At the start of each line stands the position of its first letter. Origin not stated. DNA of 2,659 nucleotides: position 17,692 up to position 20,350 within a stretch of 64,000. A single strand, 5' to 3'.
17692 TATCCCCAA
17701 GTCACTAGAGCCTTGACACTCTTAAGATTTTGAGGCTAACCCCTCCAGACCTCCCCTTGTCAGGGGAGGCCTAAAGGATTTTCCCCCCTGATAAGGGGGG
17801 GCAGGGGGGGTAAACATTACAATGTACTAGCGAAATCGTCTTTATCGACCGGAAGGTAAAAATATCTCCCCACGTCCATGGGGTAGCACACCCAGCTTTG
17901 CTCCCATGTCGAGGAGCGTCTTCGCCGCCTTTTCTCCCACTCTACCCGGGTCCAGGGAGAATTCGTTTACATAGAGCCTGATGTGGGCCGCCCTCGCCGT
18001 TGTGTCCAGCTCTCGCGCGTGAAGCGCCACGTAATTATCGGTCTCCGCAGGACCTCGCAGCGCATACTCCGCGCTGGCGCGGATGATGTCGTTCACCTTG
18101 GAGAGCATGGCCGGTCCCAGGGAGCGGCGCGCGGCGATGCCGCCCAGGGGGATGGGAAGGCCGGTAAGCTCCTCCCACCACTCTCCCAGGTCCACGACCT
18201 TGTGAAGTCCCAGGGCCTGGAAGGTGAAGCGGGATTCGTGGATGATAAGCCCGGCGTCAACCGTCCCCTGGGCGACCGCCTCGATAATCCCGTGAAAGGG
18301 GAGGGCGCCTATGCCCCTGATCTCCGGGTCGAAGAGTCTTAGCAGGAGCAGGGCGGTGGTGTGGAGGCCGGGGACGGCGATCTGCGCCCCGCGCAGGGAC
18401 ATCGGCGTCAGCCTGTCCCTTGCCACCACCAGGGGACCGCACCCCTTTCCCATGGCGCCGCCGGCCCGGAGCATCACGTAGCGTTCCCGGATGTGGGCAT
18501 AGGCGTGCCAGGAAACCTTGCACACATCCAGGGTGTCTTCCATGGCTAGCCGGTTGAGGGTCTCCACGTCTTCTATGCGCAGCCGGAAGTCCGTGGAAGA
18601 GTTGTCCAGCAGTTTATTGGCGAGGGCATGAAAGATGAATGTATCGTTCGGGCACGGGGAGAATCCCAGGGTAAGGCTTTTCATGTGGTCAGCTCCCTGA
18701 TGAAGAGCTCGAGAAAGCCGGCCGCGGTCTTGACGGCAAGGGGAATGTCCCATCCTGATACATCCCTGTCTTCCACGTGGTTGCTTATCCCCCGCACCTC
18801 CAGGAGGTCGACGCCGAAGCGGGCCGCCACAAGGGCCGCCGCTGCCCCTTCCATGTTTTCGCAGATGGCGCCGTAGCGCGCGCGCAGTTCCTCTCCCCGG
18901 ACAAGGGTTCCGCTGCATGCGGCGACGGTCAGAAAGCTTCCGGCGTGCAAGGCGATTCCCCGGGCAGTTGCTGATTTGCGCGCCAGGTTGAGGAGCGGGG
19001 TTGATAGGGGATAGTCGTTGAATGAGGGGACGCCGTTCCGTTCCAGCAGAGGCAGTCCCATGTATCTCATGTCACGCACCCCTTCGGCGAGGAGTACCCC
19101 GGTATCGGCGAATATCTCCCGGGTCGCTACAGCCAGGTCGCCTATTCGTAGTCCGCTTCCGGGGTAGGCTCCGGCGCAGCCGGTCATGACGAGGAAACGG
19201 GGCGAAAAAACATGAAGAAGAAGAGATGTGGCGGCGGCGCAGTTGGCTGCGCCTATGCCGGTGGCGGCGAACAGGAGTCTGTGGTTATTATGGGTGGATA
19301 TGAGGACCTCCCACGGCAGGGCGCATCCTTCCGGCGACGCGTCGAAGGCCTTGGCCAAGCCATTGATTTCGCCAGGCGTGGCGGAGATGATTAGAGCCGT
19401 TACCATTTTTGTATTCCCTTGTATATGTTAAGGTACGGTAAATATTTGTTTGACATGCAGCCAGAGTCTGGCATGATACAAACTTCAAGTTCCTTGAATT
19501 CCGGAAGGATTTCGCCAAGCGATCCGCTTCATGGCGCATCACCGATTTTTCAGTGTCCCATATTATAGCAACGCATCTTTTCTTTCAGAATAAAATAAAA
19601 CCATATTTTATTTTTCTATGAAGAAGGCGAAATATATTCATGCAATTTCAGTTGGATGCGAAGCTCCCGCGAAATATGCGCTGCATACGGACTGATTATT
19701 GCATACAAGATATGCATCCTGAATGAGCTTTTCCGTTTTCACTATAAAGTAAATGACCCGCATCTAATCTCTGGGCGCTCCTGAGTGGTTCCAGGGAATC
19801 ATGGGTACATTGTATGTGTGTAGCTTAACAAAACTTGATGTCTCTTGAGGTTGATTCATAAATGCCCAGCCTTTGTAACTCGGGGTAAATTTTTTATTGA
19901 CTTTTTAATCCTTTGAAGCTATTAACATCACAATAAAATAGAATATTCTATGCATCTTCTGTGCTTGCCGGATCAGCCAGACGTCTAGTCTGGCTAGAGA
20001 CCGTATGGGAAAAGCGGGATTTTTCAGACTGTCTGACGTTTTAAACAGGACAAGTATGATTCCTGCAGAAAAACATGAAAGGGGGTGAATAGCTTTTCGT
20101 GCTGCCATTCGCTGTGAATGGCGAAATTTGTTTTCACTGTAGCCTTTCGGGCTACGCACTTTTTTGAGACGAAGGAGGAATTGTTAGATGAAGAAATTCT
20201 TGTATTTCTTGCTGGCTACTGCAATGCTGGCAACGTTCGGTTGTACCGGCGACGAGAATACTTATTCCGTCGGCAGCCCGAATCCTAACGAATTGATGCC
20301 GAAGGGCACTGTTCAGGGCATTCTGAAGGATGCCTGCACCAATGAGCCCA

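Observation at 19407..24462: A+T-richer insert with an S-layer-like lipoprotein and a C11 protease lipoprotein immediately upstream of the T2SS operon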

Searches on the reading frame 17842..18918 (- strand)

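Call 6: search_protein_families(library=pfam, proteins=[window:17842-18918:-], max_evalue=0.1)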
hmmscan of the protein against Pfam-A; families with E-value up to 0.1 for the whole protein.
window:17842-18918:- (358 aa): 1 family
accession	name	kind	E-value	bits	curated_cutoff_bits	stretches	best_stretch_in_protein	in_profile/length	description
PF02621.19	VitK2_biosynth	-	9.8e-76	255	26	1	82-340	1-251/252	Menaquinone biosynthesis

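Call 7: search_protein_families(library=ncbifam, proteins=[window:17842-18918:-], max_evalue=0.1)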
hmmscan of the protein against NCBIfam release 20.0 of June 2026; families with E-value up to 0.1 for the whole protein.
window:17842-18918:- (358 aa): 1 family
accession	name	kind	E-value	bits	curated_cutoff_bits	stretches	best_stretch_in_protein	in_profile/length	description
TIGR02986.1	restrict_Alw26I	exception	0.041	13.1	443.85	1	75-141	258-316/425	Alw26I/Eco31I/Esp3I family type II restriction endonuclease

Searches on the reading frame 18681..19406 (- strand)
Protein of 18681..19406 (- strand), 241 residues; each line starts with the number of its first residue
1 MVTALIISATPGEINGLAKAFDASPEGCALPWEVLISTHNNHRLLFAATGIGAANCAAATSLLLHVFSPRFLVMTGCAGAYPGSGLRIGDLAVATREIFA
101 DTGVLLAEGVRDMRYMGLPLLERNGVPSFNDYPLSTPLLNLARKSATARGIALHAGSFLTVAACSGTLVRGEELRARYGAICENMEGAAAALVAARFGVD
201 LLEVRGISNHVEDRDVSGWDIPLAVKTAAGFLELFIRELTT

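Call 6: search_protein_families(library=pfam, proteins=[window:18681-19406:-], max_evalue=0.1)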
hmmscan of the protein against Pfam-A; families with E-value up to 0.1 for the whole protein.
window:18681-19406:- (241 aa): 1 family
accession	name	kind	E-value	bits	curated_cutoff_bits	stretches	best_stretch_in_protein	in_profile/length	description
PF01048.26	PNP_UDP_1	-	3e-32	112.3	25.1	1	5-236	3-232/233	Phosphorylase superfamily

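Call 7: search_protein_families(library=ncbifam, proteins=[window:18681-19406:-], max_evalue=0.1)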
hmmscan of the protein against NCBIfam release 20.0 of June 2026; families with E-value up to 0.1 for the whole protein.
window:18681-19406:- (241 aa): 13 families
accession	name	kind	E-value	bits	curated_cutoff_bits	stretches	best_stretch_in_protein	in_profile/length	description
TIGR03664.1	fut_nucase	equivalog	9.7e-62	208.6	124.7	1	5-232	2-224/228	futalosine hydrolase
NF006087.0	PRK08236.1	equivalog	4.9e-24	85.2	213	1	34-225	20-204/219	futalosine hydrolase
NF004079.0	PRK05584.1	equivalog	5.1e-18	65.4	169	1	6-237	5-228/232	5'-methylthioadenosine/adenosylhomocysteine nucleosidase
NF011286.0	PRK14697.1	equivalog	4.1e-10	39.6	260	1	42-233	42-217/233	bifunctional 5'-methylthioadenosine/S-adenosylhomocysteine nucleosidase/phosphatase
TIGR01704.1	MTA_SAH-Nsdase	equivalog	2e-09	37.3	73.8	1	40-217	38-205/229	5'-methylthioadenosine/S-adenosylhomocysteine nucleosidase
NF005213.0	PRK06698.1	equivalog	5.4e-09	35.3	768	1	44-236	44-220/459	bifunctional 5'-methylthioadenosine/S-adenosylhomocysteine nucleosidase/phosphatase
NF005221.0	PRK06714.1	equivalog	6.3e-08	32.4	218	1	6-101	6-100/236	S-adenosylhomocysteine nucleosidase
NF004489.0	PRK05819.1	subfamily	1e-07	31.4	230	1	38-215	52-211/236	DeoD-type purine-nucleoside phosphorylase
TIGR03468.1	HpnG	hypoth_equivalog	6.9e-06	25.8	187.1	1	145-211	93-158/212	hopanoid-associated phosphorylase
NF004168.0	PRK05634.1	equivalog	3e-05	23.9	129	1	148-229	94-174/185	nucleosidase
NF005522.0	PRK07164.1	equivalog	0.00012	21.6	161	1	34-99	37-100/218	5'-methylthioadenosine/S-adenosylhomocysteine nucleosidase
TIGR00107.1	deoD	equivalog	0.0082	15.7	232.25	1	137-212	129-204/232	purine-nucleoside phosphorylase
TIGR01705.1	MTA_SAH-nuc-hyp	equivalog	0.086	12.6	152.2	0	164-220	128-184/212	5'-methylthioadenosine/S-adenosylhomocysteine nucleosidase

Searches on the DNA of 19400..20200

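Call 52: search_rna_families(source=window, start=19400, end=20200, threshold=evalue, max_evalue=5)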
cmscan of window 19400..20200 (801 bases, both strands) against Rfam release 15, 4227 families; matches with E-value up to 5: 1.
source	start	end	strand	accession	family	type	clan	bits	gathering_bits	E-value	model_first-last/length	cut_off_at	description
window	19492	19584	-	RF01964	RMST_3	Gene; lncRNA;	-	16.3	55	2.6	1-109/109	no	Rhabdomyosarcoma 2 associated transcript conserved region 3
